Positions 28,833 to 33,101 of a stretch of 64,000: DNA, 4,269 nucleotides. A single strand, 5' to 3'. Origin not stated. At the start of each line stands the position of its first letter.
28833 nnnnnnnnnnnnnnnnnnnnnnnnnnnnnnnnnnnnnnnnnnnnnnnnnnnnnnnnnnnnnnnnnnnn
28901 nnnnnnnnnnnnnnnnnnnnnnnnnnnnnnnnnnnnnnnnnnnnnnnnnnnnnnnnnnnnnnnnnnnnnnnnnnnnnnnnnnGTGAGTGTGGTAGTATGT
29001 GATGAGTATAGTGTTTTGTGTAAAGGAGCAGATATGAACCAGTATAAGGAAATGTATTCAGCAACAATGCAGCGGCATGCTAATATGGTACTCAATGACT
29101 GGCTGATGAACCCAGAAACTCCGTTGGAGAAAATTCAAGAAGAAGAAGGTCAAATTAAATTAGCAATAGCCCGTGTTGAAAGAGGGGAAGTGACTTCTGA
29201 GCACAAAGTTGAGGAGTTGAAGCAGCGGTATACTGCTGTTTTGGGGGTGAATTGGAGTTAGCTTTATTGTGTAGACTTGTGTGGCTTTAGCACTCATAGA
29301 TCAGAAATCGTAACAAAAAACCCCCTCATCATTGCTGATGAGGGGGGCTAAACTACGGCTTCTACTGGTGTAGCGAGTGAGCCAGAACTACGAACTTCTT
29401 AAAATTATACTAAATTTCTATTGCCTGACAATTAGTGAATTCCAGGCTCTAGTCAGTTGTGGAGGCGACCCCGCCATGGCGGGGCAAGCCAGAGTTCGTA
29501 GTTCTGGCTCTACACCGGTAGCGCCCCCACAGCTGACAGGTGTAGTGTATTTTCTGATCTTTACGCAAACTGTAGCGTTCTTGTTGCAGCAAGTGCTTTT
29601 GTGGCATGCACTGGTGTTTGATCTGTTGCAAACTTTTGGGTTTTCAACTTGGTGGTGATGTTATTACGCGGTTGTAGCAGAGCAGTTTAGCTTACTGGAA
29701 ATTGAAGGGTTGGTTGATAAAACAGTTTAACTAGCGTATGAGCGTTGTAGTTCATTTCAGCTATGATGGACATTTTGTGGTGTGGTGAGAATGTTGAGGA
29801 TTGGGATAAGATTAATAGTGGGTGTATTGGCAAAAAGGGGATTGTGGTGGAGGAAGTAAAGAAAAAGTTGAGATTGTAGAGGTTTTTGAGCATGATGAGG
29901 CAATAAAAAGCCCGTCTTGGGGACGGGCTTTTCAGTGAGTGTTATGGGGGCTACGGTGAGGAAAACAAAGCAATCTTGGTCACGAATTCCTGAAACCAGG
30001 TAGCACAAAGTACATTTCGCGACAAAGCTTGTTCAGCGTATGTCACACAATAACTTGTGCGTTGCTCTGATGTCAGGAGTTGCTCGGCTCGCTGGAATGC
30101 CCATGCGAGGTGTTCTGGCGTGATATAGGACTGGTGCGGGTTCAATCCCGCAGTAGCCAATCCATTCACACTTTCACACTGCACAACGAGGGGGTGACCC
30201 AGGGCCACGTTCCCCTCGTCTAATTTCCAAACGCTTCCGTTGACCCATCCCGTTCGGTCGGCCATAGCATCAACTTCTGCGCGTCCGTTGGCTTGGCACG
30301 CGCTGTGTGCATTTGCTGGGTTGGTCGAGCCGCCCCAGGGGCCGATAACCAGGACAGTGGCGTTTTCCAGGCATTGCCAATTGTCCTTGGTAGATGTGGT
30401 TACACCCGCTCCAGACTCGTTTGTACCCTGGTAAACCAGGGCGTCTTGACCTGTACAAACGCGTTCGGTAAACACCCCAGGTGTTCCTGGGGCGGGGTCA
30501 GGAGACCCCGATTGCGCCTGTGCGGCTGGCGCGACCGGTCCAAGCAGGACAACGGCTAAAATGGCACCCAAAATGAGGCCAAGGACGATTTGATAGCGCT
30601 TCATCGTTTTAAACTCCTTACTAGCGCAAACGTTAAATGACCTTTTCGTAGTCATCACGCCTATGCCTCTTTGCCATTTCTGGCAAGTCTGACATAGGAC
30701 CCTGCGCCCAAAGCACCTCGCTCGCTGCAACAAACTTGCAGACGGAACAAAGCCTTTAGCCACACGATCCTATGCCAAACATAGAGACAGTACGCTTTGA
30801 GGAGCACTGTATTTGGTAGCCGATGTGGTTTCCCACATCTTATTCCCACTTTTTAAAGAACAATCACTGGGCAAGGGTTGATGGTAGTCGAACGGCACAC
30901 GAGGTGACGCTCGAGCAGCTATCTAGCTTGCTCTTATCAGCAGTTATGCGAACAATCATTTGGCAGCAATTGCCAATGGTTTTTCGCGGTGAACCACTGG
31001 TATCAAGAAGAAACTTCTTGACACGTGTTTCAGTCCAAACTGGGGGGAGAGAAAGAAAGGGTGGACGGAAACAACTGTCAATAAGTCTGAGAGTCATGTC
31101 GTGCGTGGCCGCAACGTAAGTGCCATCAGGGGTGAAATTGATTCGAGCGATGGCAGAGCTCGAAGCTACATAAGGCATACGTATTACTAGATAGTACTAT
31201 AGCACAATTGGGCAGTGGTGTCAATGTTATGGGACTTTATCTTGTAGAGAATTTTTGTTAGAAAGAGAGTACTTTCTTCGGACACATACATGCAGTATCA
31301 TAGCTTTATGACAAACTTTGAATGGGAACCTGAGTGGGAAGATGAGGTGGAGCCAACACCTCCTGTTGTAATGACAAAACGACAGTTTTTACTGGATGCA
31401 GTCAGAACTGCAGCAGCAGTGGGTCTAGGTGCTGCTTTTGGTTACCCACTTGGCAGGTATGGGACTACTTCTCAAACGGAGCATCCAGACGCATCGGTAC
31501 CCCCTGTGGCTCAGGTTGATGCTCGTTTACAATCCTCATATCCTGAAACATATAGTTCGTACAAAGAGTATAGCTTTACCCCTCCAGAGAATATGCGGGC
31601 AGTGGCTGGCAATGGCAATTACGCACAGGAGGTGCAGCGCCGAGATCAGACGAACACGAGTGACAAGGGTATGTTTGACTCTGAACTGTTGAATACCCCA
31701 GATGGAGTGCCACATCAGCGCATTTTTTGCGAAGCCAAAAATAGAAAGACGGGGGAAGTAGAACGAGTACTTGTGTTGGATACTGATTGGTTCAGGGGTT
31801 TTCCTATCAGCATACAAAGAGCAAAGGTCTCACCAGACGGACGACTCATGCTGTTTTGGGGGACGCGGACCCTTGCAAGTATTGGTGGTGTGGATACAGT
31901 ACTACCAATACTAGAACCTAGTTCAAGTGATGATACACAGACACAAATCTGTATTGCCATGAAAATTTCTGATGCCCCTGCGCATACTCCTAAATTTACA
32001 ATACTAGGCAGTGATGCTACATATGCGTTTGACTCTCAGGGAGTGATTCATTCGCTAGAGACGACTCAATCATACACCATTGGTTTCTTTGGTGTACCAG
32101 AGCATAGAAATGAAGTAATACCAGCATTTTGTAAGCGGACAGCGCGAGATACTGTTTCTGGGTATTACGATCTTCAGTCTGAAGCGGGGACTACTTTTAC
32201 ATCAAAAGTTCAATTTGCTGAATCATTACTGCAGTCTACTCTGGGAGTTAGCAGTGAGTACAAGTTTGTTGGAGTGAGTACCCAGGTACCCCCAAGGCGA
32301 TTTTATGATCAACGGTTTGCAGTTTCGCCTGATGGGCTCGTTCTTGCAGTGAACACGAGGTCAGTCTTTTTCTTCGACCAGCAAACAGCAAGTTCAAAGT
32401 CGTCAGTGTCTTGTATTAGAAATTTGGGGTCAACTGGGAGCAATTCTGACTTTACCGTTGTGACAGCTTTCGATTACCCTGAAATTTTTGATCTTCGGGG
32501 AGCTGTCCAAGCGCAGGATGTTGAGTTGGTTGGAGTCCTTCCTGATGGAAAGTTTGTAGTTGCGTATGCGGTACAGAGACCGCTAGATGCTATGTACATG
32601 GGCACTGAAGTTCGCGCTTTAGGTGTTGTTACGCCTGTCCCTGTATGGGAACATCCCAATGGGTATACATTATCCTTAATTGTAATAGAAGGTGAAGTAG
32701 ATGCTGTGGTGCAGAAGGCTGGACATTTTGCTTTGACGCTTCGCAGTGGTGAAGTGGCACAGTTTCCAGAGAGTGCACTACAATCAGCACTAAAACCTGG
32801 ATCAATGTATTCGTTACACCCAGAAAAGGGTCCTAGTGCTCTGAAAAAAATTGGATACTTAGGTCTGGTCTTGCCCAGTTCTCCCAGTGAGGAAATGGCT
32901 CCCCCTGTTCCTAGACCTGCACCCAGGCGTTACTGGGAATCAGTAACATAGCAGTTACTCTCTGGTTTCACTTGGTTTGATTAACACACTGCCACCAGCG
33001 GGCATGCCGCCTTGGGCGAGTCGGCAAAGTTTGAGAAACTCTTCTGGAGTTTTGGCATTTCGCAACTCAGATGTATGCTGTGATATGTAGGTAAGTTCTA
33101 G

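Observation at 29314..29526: Candidate small RNA with consensus promoter and terminator, embedded in a 20-bp inverted-repeat (MITE-like) structure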

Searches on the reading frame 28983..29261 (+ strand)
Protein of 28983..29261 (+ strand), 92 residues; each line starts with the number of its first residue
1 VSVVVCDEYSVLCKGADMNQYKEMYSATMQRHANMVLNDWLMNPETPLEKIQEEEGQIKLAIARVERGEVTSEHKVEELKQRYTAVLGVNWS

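Call 18: search_protein_families(library=pfam, proteins=[window:28983-29261:+], max_evalue=0.01)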
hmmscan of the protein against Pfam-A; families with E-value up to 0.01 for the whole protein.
window:28983-29261:+ (92 aa): 0 families

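Call 71: find_homologous_proteins(query=window:28983-29261:+, max_evalue=0.001)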
Query window:28983-29261:+ (92 aa): 1 proteins with E <= 0.001 among 1 candidates.
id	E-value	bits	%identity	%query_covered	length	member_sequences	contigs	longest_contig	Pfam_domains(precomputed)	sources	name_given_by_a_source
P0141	2.4e-54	199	100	100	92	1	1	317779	-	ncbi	-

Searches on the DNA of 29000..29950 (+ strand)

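Call 5: search_rna_families(source=window, start=29000, end=29900, threshold=evalue, max_evalue=10, show_alignments=3)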
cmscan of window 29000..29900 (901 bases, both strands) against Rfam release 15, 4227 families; matches with E-value up to 10: 11.
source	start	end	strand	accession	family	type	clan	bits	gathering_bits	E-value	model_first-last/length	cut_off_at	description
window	29313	29450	-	RF00515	PyrR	Cis-reg;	-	24.8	54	0.53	1-115/115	no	PyrR binding site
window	29310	29382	-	RF02371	PyrG_leader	Cis-reg; leader;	-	21.7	65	3.3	1-78/78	no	PyrG leader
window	29315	29365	-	RF01813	rdlD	Gene; antitoxin;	-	18.1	50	0.83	1-66/66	no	rdlD antitoxin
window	29260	29349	+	RF01822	RsaJ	Gene; sRNA;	-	17.7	100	0.12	1-287/287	no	RNA Staph. aureus A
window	29843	29899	+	RF00114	S15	Cis-reg; leader;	CL00121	17.3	39.5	0.22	1-117/117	no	Ribosomal S15 leader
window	29313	29364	-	RF02399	NsiR1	Gene; sRNA;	-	16.6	39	1.9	1-60/60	no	Nitrogen stress-induced RNA 1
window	29313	29380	-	RF02837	anti-hemB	Gene; sRNA;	-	15.7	49.5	0.8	1-81/81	no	Burkholderia RNA 7 (anti-hemB)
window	29285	29335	-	RF01126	sR41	Gene; snRNA; snoRNA; CD-box;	-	13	54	2.4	1-53/53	no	Small nucleolar RNA sR41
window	29468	29485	-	RF00195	RsmY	Gene; sRNA;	CL00106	12.2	57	2.5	101-118/121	no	RsmY RNA family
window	29180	29202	+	RF01152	sR1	Gene; snRNA; snoRNA; CD-box;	-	11.6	45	3.1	34-57/57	no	Small nucleolar RNA sR1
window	29293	29336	-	RF01133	sR3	Gene; snRNA; snoRNA; CD-box;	-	10.3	41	7.2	1-55/55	no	Small nucleolar RNA sR3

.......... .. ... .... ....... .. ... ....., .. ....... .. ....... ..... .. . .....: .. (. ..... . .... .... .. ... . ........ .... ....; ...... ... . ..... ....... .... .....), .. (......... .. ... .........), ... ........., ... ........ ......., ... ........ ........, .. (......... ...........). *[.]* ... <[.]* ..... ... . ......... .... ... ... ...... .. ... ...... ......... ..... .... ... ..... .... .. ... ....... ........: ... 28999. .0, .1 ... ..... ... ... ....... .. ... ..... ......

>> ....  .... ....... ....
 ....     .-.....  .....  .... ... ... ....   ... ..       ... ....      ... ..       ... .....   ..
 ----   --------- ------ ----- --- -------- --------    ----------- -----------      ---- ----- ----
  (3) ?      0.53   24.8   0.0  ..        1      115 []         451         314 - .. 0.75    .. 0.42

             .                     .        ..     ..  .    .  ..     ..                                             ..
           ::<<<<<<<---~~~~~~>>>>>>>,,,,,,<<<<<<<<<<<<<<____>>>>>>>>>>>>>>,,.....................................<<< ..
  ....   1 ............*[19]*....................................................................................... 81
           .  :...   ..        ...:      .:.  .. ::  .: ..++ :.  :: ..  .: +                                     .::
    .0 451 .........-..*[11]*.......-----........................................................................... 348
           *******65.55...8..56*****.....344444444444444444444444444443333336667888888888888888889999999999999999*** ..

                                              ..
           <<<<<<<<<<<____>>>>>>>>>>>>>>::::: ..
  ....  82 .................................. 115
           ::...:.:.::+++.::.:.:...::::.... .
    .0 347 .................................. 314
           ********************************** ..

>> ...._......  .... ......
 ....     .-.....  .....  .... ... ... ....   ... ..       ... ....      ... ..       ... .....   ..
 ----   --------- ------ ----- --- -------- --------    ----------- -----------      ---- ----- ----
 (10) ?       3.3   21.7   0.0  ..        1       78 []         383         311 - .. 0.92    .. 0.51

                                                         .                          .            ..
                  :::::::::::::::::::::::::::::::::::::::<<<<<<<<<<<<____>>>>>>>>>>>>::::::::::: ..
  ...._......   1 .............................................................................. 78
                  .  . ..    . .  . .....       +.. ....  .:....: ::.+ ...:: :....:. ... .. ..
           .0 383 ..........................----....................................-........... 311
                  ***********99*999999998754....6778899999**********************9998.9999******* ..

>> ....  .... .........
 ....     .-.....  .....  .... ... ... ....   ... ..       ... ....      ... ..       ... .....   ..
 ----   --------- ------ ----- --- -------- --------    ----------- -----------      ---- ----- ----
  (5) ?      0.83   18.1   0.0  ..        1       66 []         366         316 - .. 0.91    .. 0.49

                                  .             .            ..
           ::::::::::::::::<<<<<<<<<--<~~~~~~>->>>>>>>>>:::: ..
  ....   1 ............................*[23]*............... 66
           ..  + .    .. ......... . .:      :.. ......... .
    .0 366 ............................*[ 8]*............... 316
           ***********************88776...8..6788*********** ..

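Call 52: search_dna_similar(query=window:29262-29950:+, collection=phages, mode=distant, max_evalue=0.01)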
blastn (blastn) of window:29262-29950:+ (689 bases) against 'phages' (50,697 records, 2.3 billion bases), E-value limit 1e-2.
No match.

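Call 53: search_dna_similar(query=window:29262-29950:+, collection=plasmids, mode=distant, max_evalue=0.01)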
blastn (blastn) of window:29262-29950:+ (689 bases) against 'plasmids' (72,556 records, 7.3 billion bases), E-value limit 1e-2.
No match.

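Call 83: build_rna_model(alignment_id=A5, structure=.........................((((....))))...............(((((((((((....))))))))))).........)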
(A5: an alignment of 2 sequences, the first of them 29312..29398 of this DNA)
Model R1 built from alignment A5 (2 sequences, 87 columns); structure: as given.
model positions 87; base pairs 15; branch points 1; effective number of sequences 1.06; information 0.655 bits per position. Calibrated on 0.2 Mb of random sequence (short: E-values are rough).
structure used (alignment columns):
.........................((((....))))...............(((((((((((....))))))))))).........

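Call 84: search_with_rna_model(model_id=R1, sources=[window, L021, L022, L039, L040, L041, L042, L044, L045, L046, L049, L050], max_evalue=10, show_alignments=3)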
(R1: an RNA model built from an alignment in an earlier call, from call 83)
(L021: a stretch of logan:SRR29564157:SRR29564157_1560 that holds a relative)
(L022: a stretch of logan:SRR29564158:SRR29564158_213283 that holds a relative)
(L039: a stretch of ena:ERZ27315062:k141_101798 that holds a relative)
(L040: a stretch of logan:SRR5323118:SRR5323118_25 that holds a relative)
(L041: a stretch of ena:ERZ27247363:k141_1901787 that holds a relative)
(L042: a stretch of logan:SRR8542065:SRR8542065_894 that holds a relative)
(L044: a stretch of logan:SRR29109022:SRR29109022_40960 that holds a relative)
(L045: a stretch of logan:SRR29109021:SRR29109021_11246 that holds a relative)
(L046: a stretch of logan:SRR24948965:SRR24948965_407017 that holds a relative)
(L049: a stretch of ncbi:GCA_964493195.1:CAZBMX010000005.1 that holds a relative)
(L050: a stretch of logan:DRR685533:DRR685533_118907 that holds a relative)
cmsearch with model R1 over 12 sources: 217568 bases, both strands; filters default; matches with E-value up to 10: 15.
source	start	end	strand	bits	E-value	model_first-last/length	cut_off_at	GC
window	29312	29398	-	123.6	2.6e-29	1-87/87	no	0.49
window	29491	29558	+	22.1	0.0044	1-87/87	no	0.51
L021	6187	6258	-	20.3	0.013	1-87/87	no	0.35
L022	5728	5799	-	20.3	0.013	1-87/87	no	0.35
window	29274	29355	+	19.7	0.018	1-87/87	no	0.44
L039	12101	12227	-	14.8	0.33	1-87/87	no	0.42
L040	9871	9997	-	14.8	0.33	1-87/87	no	0.42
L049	8811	8889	+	14.3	0.44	1-87/87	no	0.46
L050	2201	2279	+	14.3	0.44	1-87/87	no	0.46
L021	767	863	+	12.8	1.1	1-87/87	no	0.41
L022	308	404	+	12.8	1.1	1-87/87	no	0.41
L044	5009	5056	+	12.1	1.7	1-87/87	no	0.42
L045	8812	8859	+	12.1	1.7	1-87/87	no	0.42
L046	3188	3235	+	12.1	1.7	1-87/87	no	0.42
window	8200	8257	+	12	1.8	1-87/87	no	0.33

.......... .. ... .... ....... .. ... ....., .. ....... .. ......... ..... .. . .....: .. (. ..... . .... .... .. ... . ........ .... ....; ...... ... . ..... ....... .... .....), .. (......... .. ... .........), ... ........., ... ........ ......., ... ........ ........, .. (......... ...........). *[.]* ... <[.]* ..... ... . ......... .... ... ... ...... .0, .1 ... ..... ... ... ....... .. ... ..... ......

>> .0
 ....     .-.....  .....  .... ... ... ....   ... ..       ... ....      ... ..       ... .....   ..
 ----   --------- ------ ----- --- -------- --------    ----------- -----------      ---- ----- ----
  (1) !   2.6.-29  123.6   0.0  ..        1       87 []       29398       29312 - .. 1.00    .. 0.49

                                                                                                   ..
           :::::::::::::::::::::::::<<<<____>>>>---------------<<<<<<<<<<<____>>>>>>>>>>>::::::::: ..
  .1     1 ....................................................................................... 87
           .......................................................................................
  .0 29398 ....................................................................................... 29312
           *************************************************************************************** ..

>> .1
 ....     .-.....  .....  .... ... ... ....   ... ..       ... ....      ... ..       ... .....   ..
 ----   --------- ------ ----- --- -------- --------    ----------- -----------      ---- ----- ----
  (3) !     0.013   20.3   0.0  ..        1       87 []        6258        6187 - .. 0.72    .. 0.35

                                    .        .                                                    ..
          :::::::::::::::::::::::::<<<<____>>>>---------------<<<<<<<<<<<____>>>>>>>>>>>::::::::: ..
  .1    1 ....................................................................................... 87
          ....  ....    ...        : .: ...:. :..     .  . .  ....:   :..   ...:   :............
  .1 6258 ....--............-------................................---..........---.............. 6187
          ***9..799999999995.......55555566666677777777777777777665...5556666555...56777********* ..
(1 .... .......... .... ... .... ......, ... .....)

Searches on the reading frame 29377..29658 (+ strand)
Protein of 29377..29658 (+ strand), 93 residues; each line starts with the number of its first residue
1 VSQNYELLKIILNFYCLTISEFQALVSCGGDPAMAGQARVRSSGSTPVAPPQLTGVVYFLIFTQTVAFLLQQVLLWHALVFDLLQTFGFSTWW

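Call 18: search_protein_families(library=pfam, proteins=[window:29377-29658:+], max_evalue=0.01)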
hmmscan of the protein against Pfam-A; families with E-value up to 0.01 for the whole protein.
window:29377-29658:+ (93 aa): 0 families

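Call 51: search_protein_representatives(protein=window:29377-29658:+)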
Query: 93 residues. Proteins with E-value up to 0.001 (for the whole library): 2; up to 1e-10: 1; up to 1e-30: 0. The best 2 are listed.
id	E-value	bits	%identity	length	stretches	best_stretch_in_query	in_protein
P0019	2.0e-30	121.3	98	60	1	34-93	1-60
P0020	1.0e-06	45.4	47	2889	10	23-56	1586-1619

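Call 55: find_encoding_contigs(protein=P0019, flank=10000, max_places=10)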
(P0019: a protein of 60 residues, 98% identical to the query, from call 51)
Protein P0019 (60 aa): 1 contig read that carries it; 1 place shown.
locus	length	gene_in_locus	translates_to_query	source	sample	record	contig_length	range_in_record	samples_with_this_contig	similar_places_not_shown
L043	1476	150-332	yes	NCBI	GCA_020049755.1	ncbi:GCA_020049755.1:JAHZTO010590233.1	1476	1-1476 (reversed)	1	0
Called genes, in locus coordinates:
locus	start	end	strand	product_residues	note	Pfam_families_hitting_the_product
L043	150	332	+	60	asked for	-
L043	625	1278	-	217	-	-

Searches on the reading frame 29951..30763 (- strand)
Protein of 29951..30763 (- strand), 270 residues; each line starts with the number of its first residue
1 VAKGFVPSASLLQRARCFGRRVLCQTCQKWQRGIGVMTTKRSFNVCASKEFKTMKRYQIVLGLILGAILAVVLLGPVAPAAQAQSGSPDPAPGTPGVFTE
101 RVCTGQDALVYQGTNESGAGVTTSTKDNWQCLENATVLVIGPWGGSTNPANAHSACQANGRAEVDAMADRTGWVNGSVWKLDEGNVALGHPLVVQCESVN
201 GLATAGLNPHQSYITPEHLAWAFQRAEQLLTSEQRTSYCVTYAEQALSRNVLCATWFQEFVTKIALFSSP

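Call 18: search_protein_families(library=pfam, proteins=[window:29951-30763:-], max_evalue=0.01)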
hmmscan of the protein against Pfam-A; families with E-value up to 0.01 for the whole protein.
window:29951-30763:- (270 aa): 0 families

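Call 85: find_encoding_contigs(protein=window:29951-30604:-, flank=3000, max_places=10)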
Protein window:29951-30604:- (217 aa): 1 contig read that carries it; 1 place shown.
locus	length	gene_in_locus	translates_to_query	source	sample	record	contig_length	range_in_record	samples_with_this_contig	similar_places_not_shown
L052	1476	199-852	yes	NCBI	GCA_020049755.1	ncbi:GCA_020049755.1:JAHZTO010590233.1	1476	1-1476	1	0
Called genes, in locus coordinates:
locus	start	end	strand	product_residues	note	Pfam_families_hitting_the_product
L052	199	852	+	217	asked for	-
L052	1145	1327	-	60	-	-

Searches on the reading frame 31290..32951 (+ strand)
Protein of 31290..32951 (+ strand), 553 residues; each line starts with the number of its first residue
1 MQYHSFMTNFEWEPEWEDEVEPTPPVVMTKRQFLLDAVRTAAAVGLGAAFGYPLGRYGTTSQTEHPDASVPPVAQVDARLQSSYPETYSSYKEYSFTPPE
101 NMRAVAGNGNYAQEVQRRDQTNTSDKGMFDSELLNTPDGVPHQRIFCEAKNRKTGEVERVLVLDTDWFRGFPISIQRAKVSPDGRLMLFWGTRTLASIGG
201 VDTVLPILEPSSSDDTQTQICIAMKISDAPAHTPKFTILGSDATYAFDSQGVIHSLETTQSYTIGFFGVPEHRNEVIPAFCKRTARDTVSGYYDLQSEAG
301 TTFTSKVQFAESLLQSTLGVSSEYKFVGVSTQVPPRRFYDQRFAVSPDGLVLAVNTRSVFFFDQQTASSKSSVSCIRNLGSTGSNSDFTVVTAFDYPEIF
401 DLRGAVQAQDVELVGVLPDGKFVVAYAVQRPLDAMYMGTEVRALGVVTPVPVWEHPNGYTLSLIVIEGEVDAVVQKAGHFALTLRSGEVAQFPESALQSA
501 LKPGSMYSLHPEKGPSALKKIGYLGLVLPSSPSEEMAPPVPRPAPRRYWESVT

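Call 17: find_encoding_contigs(protein=window:31290-32951:+, flank=10000, max_places=10)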
Protein window:31290-32951:+ (553 aa): no gene with exactly this product is on record in the collection.

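Call 18: search_protein_families(library=pfam, proteins=[window:31290-32951:+], max_evalue=0.01)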
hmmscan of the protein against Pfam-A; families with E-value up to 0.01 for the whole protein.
window:31290-32951:+ (553 aa): 0 families
